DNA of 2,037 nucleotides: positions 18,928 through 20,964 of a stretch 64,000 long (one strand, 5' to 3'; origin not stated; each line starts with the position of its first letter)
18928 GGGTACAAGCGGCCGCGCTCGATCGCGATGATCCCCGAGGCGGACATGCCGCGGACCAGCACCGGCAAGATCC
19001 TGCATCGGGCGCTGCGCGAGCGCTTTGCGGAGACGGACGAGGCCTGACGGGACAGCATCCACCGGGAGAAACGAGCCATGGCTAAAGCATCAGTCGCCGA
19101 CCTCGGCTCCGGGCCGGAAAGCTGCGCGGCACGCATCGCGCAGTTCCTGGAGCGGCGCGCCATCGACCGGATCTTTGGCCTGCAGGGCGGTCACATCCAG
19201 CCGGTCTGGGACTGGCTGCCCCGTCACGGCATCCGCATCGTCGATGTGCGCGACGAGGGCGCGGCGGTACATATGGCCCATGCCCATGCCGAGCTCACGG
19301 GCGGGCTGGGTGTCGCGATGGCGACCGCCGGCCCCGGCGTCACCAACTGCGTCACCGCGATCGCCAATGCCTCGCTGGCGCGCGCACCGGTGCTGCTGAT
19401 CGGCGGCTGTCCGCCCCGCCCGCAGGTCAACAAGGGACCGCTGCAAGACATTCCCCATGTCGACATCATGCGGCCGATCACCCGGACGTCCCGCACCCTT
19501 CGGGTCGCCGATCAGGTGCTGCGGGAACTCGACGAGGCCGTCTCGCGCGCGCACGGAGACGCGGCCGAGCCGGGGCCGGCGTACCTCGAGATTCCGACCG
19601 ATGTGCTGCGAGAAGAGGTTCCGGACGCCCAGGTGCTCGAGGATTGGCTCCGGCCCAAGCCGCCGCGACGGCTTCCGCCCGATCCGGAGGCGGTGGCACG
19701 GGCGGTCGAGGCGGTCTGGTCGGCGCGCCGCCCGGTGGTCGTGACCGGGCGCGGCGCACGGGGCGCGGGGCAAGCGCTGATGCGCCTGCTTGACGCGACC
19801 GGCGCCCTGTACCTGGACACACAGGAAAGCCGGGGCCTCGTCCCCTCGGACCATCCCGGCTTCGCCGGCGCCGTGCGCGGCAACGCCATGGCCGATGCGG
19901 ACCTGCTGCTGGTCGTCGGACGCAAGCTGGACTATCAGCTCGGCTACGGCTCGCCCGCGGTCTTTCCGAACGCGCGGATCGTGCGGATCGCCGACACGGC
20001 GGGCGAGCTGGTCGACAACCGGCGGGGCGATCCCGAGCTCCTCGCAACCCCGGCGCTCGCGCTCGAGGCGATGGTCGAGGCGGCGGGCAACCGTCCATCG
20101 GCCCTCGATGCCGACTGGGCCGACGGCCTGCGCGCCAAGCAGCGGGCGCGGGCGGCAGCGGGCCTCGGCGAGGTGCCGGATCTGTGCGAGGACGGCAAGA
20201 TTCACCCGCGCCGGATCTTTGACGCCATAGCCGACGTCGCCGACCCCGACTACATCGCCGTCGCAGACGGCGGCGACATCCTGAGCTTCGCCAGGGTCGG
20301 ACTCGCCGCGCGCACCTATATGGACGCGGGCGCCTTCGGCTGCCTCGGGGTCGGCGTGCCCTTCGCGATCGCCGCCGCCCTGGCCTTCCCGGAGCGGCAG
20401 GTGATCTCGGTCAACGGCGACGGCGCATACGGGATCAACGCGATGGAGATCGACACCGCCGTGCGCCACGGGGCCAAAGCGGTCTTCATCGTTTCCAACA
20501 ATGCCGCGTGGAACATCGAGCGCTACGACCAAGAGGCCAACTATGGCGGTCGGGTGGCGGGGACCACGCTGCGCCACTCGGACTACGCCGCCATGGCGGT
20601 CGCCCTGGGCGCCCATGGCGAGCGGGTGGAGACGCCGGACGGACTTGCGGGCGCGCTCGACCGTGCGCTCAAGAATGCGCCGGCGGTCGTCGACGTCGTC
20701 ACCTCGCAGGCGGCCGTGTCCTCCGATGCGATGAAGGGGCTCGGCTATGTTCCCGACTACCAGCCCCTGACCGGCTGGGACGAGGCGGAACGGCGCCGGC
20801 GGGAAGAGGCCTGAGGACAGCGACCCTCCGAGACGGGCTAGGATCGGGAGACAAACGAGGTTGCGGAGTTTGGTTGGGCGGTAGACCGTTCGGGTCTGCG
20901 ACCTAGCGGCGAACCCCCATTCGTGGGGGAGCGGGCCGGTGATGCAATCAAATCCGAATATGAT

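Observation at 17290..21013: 45-bp imperfect direct repeat bracketing an acyl-CoA synthetase + ThDP-enzyme cassette; the repeat is a coding-sequence remnant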

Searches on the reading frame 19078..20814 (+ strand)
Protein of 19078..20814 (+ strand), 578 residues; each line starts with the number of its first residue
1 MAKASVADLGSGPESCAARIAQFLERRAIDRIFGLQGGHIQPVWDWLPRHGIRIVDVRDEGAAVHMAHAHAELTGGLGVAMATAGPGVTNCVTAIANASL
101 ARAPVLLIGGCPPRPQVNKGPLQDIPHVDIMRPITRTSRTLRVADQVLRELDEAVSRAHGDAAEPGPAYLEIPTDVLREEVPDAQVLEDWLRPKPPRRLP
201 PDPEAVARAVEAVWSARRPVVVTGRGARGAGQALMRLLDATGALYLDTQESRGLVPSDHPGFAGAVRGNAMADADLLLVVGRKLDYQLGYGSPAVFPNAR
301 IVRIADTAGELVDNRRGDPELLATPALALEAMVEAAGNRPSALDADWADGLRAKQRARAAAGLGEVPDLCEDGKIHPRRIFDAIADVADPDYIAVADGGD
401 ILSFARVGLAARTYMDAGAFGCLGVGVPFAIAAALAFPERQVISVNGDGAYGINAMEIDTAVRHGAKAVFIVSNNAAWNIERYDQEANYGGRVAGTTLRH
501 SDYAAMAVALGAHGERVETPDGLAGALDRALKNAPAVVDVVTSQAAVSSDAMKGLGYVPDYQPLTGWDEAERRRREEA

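Call 13: search_protein_families(library=pfam, proteins=[window:19078-20814:+])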
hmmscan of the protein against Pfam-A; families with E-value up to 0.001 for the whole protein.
window:19078-20814:+ (578 aa): 3 families
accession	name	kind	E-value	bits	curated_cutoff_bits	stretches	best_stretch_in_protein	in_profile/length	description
PF02776.23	TPP_enzyme_N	-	5.4e-33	113.7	26.8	1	17-125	4-114/119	Thiamine pyrophosphate enzyme, N-terminal TPP binding domain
PF02775.26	TPP_enzyme_C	-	2.5e-32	112.2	21.9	1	411-540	18-151/151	Thiamine pyrophosphate enzyme, C-terminal TPP binding domain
PF00205.28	TPP_enzyme_M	-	5e-20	72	30.4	1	206-331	1-136/137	Thiamine pyrophosphate enzyme, central domain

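Call 14: search_protein_families(library=ncbifam, proteins=[window:19078-20814:+])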
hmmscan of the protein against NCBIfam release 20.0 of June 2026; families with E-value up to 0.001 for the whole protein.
window:19078-20814:+ (578 aa): 53 families (the best 25 are shown)
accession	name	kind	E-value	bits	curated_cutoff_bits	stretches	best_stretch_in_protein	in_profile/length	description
NF058623.1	HdaclCoAlyACT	equivalog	0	1024.2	600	1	10-577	6-575/575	2-hydroxyacyl-CoA lyase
NF004516.0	PRK05858.1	equivalog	4.8e-103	345.6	587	1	20-546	17-539/548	acetolactate synthase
TIGR00118.1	acolac_lg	equivalog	1.7e-68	231.5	538.35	1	16-544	3-537/557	biosynthetic-type acetolactate synthase large subunit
NF006122.0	PRK08266.1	subfamily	4.6e-68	230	571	1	18-545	8-527/543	hypothetical protein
NF006378.0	PRK08617.1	equivalog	1e-67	228.8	510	1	15-540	9-536/556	acetolactate synthase AlsS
NF006187.0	PRK08322.1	equivalog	2.2e-67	227.8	509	1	18-540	6-526/548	acetolactate synthase large subunit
NF006721.0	PRK09259.1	equivalog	1.1e-66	225.7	557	1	20-546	21-554/574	oxalyl-CoA decarboxylase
NF006052.0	PRK08199.1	subfamily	1.6e-64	218.2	539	1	17-550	11-545/559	thiamine pyrophosphate protein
NF004710.0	PRK06048.1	equivalog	2.1e-63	214.6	976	1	17-544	11-539/561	acetolactate synthase large subunit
TIGR02418.1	acolac_catab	equivalog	1.1e-62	212.2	551.1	1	18-540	3-527/539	acetolactate synthase AlsS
NF005712.0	PRK07524.1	subfamily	2.5e-62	211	500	1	15-545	4-532/536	5-guanidino-2-oxopentanoate decarboxylase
NF005713.0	PRK07525.1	subfamily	5.3e-62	210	620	1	21-544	13-564/592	sulfoacetaldehyde acetyltransferase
NF005470.0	PRK07064.1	equivalog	6.8e-60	203.6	495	1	18-540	9-527/552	thiamine pyrophosphate-binding protein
TIGR03254.1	oxalate_oxc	equivalog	3.7e-59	200.9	739.4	1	22-546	11-541/554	oxalyl-CoA decarboxylase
TIGR03457.1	sulphoacet_xsc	equivalog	4.8e-59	200.2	676.4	1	22-541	10-555/579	sulfoacetaldehyde acetyltransferase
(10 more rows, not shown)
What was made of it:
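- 19078..20814 (+): ThDP-dependent 2-hydroxyacyl-CoA lyase (578 aa). NCBIfam NF058623 scores 1024 bits against a cut-off of 600 (call 14).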

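Call 29: find_homologous_proteins(query=window:19078-20811:+, max_evalue=1e-100)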
Query window:19078-20811:+ (578 aa): 6407 proteins with E <= 1e-100 among 8000 candidates; the best 120 are listed.
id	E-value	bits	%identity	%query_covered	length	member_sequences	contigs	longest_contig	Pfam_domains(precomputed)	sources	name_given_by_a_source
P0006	0.0e+0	1255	98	100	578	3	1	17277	PF02775.27,PF02776.24,PF00205.29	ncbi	-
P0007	0.0e+0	1166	91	100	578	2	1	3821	PF02775.27,PF02776.24,PF00205.29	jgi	jgi:acetolactate synthase-1/2/3 large subunit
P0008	0.0e+0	1125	87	100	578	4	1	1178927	PF02775.27,PF02776.24,PF00205.29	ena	-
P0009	0.0e+0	1123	87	100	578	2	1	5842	PF02775.27,PF02776.24,PF00205.29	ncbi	-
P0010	0.0e+0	1117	86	100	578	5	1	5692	PF02775.27,PF02776.24,PF00205.29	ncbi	-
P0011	0.0e+0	1109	86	100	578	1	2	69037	PF02775.27,PF02776.24,PF00205.29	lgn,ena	-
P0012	0.0e+0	1102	85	100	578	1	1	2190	PF02775.27,PF02776.24,PF00205.29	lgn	-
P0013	0.0e+0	1096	87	99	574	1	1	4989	PF02775.27,PF02776.24,PF00205.29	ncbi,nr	ncbi:MAG TPA: thiamine pyrophosphate-binding protein [Thermohalobaculum sp.]|nr:thiamine pyrophospha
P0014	0.0e+0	1082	84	99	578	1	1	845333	PF02775.27,PF02776.24,PF00205.29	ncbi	ncbi:MAG: thiamine pyrophosphate-binding protein [Alsobacter sp.]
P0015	0.0e+0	1068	84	98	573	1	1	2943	PF02775.27,PF02776.24,PF00205.29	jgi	jgi:acetolactate synthase-1/2/3 large subunit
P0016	0.0e+0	1065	84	98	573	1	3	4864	PF02775.27,PF02776.24,PF00205.29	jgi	jgi:acetolactate synthase-1/2/3 large subunit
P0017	0.0e+0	1065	84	98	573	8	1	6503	PF02775.27,PF02776.24,PF00205.29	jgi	jgi:acetolactate synthase-1/2/3 large subunit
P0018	0.0e+0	1064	83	98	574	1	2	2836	PF02775.27,PF02776.24,PF00205.29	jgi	jgi:acetolactate synthase-1/2/3 large subunit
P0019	0.0e+0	1064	83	99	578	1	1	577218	PF02775.27,PF02776.24,PF00205.29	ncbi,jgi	jgi:acetolactate synthase-1/2/3 large subunit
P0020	0.0e+0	1064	84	98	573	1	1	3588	PF02775.27,PF02776.24,PF00205.29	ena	-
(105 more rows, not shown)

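Call 30: find_encoding_contigs(protein=P0006, flank=10000, max_places=3)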
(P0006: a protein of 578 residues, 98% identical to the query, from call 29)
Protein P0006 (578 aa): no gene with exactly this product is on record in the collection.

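Call 31: find_encoding_contigs(protein=P0007, flank=10000, max_places=3)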
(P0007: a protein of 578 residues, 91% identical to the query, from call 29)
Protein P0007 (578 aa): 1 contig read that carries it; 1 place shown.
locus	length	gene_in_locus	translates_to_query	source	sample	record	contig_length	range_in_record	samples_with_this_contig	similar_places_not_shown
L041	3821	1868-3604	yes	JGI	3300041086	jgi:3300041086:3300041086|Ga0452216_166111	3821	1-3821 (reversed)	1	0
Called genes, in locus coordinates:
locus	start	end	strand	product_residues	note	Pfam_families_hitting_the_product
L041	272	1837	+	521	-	PF00501:AMP-binding, PF13193:AMP-binding_C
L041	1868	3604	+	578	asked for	PF02776:TPP_enzyme_N, PF00205:TPP_enzyme_M, PF02775:TPP_enzyme_C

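Call 32: find_encoding_contigs(protein=P0008, flank=10000, max_places=3)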
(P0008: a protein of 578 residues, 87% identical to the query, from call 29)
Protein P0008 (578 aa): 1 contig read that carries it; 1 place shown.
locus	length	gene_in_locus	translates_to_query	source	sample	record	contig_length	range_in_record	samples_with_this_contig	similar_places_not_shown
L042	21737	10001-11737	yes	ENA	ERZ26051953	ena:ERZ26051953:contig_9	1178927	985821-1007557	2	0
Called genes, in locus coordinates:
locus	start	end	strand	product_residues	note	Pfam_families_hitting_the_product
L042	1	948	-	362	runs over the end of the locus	PF01408:GFO_IDH_MocA, PF22725:GFO_IDH_MocA_C3, PF02894:GFO_IDH_MocA_C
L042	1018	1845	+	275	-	PF00106:adh_short, PF13561:adh_short_C2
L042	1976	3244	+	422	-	PF05940:NnrS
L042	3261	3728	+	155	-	-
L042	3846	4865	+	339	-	PF13407:Peripla_BP_4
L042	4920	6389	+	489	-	PF00005:ABC_tran, PF13304:AAA_21 (faint), PF00005:ABC_tran (weak)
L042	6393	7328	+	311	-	PF02653:BPD_transp_2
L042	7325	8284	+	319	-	PF02653:BPD_transp_2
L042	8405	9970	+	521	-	PF00501:AMP-binding, PF13193:AMP-binding_C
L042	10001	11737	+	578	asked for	PF02776:TPP_enzyme_N, PF00205:TPP_enzyme_M, PF02775:TPP_enzyme_C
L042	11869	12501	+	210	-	PF01810:LysE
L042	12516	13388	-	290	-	PF05575:V_cholerae_RfbT (weak), PF05050:Methyltransf_21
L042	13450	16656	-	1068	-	PF00873:ACR_tran, PF02355:SecD_SecF_C (faint)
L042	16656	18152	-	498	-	-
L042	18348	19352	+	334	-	PF04307:YdjM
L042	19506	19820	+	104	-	PF02617:ClpS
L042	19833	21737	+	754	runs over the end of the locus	PF02861:Clp_N, PF13191:AAA_16 (weak), PF00004:AAA, PF17871:AAA_lid_9, PF00004:AAA, PF07724:AAA_2, PF07728:AAA_5, PF10431:ClpB_D2-small, +10 more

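Call 35: find_encoding_contigs(protein=P0009, flank=10000, max_places=3)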
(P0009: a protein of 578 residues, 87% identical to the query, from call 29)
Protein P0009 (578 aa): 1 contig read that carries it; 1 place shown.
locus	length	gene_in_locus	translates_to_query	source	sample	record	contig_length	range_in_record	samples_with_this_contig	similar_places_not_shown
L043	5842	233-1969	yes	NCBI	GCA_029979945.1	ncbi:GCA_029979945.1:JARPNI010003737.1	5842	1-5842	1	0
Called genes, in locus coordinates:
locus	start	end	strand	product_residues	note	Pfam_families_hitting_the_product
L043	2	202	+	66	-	?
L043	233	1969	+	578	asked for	PF02776:TPP_enzyme_N, PF00205:TPP_enzyme_M, PF02775:TPP_enzyme_C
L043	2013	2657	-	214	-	PF02798:GST_N, PF13417:GST_N_3 (weak), PF13409:GST_N_2, PF00043:GST_C (weak), PF13410:GST_C_2 (weak)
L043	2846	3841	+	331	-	PF27522:YDMC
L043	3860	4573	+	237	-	PF00106:adh_short, PF08659:KR (weak), PF13561:adh_short_C2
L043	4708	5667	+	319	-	PF01207:Dus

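Call 36: find_encoding_contigs(protein=P0010, flank=10000, max_places=3)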
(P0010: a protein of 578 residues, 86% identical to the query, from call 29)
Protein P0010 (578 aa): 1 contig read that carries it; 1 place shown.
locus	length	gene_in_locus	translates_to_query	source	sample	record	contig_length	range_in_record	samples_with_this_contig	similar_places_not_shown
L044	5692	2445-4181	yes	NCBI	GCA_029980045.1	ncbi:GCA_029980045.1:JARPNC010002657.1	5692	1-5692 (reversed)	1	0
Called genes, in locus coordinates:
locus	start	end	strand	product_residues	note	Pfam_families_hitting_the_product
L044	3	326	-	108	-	?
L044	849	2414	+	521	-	PF00501:AMP-binding, PF13193:AMP-binding_C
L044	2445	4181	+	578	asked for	PF02776:TPP_enzyme_N, PF00205:TPP_enzyme_M, PF02775:TPP_enzyme_C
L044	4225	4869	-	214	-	PF02798:GST_N, PF13417:GST_N_3 (weak), PF13409:GST_N_2, PF00043:GST_C, PF13410:GST_C_2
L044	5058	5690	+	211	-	?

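Call 51: search_solved_structures(query=window:19078-20811:+, max_evalue=1e-40)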
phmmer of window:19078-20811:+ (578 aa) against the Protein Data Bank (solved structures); distinct sequences matched with E-value up to 1e-40: 40.
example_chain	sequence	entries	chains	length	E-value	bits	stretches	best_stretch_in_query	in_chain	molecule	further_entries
7pt1_A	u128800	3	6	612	3.3e-217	726.1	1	16-577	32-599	2-hydroxyacyl-CoA lyase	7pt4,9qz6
7pt2_A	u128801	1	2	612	7.9e-217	724.8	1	16-577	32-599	2-hydroxyacyl-CoA lyase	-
9qz4_A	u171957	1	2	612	9.4e-217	724.6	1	16-577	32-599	2-hydroxyacyl-CoA lyase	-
9qz5_A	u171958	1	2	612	1.6e-216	723.9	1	16-577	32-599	2-hydroxyacyl-CoA lyase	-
7pt3_A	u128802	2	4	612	2.8e-216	723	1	16-577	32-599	2-hydroxyacyl-CoA lyase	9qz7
8vzd_A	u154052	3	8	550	3.9e-65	224.1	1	18-544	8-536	2-Hydroxyacyl-CoA Lyase/Synthase TbHACS | Oxalyl-CoA decarboxylase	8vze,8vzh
8vzk_A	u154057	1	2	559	3.8e-60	207.6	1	20-541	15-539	Oxalyl-CoA decarboxylase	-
8vza_A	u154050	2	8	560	2.1e-59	205.1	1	12-543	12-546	2-Hydroxyacyl-CoA lyase/Synthase | Oxalyl-CoA decarboxylase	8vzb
8vzf_A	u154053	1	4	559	2.1e-59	205.1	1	12-543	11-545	2-Hydroxyacyl-CoA Lyase/Synthase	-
8vzc_A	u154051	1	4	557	2.7e-59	204.8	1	12-543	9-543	Oxalyl-CoA decarboxylase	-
8vzj_A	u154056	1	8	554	4.2e-58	200.8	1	17-544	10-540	Oxalyl-CoA decarboxylase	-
7ayg_A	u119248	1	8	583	3.9e-51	177.8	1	24-548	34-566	Putative oxalyl-CoA decarboxylase (Oxc, yfdU)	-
9zgl_A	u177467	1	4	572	3e-50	174.9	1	16-542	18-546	Ancestral acetolactate synthase, catabolic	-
6xn8_A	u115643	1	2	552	3.8e-50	174.6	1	17-547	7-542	2-hydroxyacyl-CoA lyase 1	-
7b2e_A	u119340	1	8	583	4.3e-50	174.4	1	24-548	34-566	Putative oxalyl-CoA decarboxylase (Oxc, yfdU)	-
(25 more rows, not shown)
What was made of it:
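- On Actinobacterial-type 2-hydroxyacyl-CoA lyase (NCBIfam NF058623): 726 bits to PDB 7pt1 over residues 16-577 (call 51).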

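Call 56: search_dna_similar(query=window:19078-20811:+, collection=plasmids, mode=protein, max_evalue=1e-100, max_rows=15)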
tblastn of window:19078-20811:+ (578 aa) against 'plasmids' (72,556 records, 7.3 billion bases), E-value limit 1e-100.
Records with a match: 5; places in all: 5; records where one place covers at least 80% of the query: 5.
Best place of each record, by identity: 60-80% 2; <60% 3.
By first word of the organism name: Cupriavidus 2; Azoarcus 1; Methylibium 1; Mycobacterium 1.
By predicted mobility (MOB-suite, as given by PLSDB): conjugative 3; mobilizable 2.
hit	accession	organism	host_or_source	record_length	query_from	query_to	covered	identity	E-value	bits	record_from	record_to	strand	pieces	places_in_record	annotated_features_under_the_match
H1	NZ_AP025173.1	Cupriavidus sp. P-10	-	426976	8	568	97%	66.8%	0e+0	670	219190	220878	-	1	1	thiamine pyrophosphate-binding protein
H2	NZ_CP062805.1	Cupriavidus basilensis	Cell culture,Sediment of a freshwater ...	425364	8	568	97%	66.8%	0e+0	670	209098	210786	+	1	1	thiamine pyrophosphate-binding protein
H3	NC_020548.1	Azoarcus sp. KH32C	-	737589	14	568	96%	56.3%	3e-167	534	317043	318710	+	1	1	thiamine pyrophosphate-binding protein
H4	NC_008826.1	Methylibium petroleiphilum PM1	-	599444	12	568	96%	49.7%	2e-144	468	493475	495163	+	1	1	thiamine pyrophosphate-binding protein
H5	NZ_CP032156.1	Mycobacterium sp. ELW1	whole organism,Stream sediment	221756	15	568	96%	48.2%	6e-139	452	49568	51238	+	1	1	thiamine pyrophosphate-binding protein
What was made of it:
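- Tried and rejected: Only distant lyase homologues (67% or less) on Cupriavidus, Azoarcus, Methylibium and Mycobacterium plasmids (call 56).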
